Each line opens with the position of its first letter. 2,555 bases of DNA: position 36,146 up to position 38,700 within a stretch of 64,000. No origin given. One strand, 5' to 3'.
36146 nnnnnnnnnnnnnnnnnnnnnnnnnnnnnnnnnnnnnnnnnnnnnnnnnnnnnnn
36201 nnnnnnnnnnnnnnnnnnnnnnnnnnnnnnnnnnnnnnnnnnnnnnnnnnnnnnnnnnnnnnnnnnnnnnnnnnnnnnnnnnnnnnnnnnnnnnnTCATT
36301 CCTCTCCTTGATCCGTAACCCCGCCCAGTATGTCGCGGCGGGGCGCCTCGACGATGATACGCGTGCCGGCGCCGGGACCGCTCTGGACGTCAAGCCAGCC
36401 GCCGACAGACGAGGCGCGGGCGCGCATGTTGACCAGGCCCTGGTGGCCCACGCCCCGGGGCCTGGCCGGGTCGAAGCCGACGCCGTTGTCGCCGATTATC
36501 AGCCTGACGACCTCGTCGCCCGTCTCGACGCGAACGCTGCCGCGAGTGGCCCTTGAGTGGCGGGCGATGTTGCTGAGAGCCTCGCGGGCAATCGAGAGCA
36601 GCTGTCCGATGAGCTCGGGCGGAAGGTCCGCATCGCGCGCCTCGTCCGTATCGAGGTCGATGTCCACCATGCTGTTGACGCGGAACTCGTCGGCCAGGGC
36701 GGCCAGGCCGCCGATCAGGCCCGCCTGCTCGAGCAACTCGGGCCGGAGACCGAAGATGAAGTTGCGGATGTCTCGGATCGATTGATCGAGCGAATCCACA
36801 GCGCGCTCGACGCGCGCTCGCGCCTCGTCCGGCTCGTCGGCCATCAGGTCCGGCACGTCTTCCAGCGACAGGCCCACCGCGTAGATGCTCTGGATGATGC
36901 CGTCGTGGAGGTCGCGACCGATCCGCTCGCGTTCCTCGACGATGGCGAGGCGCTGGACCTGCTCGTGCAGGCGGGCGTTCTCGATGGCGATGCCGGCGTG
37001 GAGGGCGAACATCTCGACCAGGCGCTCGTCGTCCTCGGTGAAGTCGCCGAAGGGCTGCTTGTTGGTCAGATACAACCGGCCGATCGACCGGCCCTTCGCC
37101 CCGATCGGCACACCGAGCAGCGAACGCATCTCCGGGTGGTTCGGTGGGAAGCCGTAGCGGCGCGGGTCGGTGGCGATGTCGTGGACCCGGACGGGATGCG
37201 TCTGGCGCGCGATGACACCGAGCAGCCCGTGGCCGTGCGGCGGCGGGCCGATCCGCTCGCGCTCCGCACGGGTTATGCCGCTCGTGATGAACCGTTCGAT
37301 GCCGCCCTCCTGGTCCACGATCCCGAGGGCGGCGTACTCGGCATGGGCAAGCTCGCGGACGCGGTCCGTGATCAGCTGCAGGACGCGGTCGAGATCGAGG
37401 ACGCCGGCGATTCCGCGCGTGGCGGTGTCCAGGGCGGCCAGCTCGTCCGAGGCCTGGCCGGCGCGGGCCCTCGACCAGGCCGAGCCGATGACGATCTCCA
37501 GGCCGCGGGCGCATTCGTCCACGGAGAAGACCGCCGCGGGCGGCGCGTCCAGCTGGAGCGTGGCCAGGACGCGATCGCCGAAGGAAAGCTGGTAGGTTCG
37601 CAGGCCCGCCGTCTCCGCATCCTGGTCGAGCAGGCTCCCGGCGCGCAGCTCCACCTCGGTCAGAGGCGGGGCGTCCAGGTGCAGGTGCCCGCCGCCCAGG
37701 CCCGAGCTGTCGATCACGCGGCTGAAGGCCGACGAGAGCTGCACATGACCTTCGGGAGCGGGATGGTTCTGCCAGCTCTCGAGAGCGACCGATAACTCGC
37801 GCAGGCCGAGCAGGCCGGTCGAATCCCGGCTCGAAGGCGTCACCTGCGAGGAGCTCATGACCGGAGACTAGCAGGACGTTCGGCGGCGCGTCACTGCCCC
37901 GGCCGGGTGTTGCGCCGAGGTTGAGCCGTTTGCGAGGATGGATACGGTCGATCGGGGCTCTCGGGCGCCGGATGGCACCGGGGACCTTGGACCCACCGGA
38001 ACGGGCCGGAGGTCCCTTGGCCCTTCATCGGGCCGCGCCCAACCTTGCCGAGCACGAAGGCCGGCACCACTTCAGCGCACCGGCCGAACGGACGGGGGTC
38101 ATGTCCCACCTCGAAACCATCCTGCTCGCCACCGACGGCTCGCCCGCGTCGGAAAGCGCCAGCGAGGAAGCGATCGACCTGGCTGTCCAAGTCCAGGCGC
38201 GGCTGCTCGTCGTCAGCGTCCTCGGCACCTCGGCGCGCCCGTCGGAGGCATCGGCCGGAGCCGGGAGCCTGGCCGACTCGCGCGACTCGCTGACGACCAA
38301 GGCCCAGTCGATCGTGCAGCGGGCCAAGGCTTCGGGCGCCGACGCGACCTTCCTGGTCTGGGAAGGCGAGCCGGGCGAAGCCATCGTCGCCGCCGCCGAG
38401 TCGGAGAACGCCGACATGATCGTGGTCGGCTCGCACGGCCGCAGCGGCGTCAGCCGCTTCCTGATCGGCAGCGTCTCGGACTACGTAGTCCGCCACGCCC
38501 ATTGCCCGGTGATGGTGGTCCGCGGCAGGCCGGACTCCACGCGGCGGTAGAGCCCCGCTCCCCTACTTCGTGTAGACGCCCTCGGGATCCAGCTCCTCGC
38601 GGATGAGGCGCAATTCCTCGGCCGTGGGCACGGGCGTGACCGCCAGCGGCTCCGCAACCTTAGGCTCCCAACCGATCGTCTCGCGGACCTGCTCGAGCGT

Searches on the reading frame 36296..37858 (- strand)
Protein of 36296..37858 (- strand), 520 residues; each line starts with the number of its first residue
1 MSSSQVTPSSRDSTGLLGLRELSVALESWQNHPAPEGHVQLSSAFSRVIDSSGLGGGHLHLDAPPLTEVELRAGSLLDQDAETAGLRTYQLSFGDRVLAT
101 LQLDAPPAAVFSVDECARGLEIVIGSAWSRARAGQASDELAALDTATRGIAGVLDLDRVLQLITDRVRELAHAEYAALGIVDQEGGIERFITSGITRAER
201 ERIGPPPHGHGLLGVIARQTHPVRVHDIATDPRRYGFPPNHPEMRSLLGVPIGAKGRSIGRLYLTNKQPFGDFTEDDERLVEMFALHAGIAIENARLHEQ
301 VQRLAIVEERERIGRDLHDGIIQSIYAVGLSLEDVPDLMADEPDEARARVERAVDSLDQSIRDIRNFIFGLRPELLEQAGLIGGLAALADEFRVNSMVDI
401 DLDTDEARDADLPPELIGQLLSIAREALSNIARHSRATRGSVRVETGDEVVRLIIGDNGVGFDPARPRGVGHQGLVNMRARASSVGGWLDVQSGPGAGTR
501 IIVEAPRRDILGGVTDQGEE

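Call 51: search_protein_families(library=pfam, proteins=[window:36296-37858:-], max_evalue=0.001)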
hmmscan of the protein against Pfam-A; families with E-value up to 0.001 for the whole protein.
window:36296-37858:- (520 aa): 6 families
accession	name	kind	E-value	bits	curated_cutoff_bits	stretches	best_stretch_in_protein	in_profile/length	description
PF13185.12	GAF_2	-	2.3e-23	83.4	28.6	1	154-293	2-136/136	GAF domain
PF01590.32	GAF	-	3.5e-21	76.5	22.4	1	155-292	1-133/133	GAF domain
PF07730.19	HisKA_3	-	2.2e-14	54.2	24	1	309-375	1-67/68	Histidine kinase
PF02518.31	HATPase_c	-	2.8e-11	44.3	26.4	1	419-507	5-109/111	Histidine kinase-, DNA gyrase B-, and HSP90-like ATPase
PF13492.12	GAF_3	-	8.5e-06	26.6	27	1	243-294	79-129/129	GAF domain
PF13581.12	HATPase_c_2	-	2e-05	25.1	27.4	1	406-466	18-83/127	Histidine kinase-like ATPase domain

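Call 60: search_solved_structures(query=window:36296-37858:-, max_evalue=0.001)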
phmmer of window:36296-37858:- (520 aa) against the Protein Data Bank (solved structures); distinct sequences matched with E-value up to 0.001: 28.
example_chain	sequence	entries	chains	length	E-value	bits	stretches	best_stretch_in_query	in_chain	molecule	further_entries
2y8h_A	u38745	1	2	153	1e-30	110.5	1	155-301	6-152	TWO COMPONENT SENSOR HISTIDINE KINASE DEVS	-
2y79_A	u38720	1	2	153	6.8e-30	107.8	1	155-301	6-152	REDOX SENSOR HISTIDINE KINASE RESPONSE REGULATOR DEVS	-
2vzw_A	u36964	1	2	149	1.1e-29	107.2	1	156-300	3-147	PROBABLE HISTIDINE KINASE RESPONSE REGULATOR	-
4ynr_A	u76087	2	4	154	1.2e-29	107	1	155-301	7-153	Redox sensor histidine kinase response regulator DevS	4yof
2w3d_A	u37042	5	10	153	1.3e-29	106.8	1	155-301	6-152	TWO COMPONENT SENSOR HISTIDINE KINASE DEVS (GAF FAMILY PROTEIN)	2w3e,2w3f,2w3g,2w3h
4gt8_A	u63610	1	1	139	4.3e-12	49.1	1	405-507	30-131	Sensor protein vraS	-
3gig_A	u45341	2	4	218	2.1e-10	43.5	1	298-503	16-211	Sensor histidine kinase desK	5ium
7ssj_A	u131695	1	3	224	2.1e-10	43.5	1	298-503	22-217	Sensor histidine kinase DesK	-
3gie_A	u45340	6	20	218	2.7e-09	39.8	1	298-503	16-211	Sensor histidine kinase desK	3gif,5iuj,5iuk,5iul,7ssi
3ehf_A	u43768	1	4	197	5.8e-09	38.7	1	307-503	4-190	Sensor kinase (YocF protein)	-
3ehh_A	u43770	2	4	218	3.4e-08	36.2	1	298-503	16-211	Sensor kinase (YocF protein)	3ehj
3lfv_A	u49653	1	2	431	7.4e-08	35.1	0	221-304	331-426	cGMP-specific 3',5'-cyclic phosphodiesterase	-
3mf0_A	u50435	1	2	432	7.5e-08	35.1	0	221-304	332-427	cGMP-specific 3',5'-cyclic phosphodiesterase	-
8sbm_A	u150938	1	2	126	7.5e-08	35.1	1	416-501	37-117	GAF domain-containing protein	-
4mcw_A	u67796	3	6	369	8.4e-08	34.9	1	148-303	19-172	Metal dependent phosphohydrolase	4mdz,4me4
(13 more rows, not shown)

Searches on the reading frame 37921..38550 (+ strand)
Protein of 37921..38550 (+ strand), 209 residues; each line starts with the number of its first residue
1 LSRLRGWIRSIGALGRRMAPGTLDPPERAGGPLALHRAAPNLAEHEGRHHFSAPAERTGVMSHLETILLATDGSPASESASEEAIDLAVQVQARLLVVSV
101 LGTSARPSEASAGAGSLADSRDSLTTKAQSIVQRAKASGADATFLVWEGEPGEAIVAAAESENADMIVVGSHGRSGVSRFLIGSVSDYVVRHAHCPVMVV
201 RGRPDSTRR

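Call 51: search_protein_families(library=pfam, proteins=[window:37921-38550:+], max_evalue=0.001)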
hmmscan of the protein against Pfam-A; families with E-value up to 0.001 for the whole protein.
window:37921-38550:+ (209 aa): 1 family
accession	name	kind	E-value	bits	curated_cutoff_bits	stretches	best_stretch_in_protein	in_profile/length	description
PF00582.32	Usp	-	1.4e-37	129.8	24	1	65-201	3-141/141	Universal stress protein family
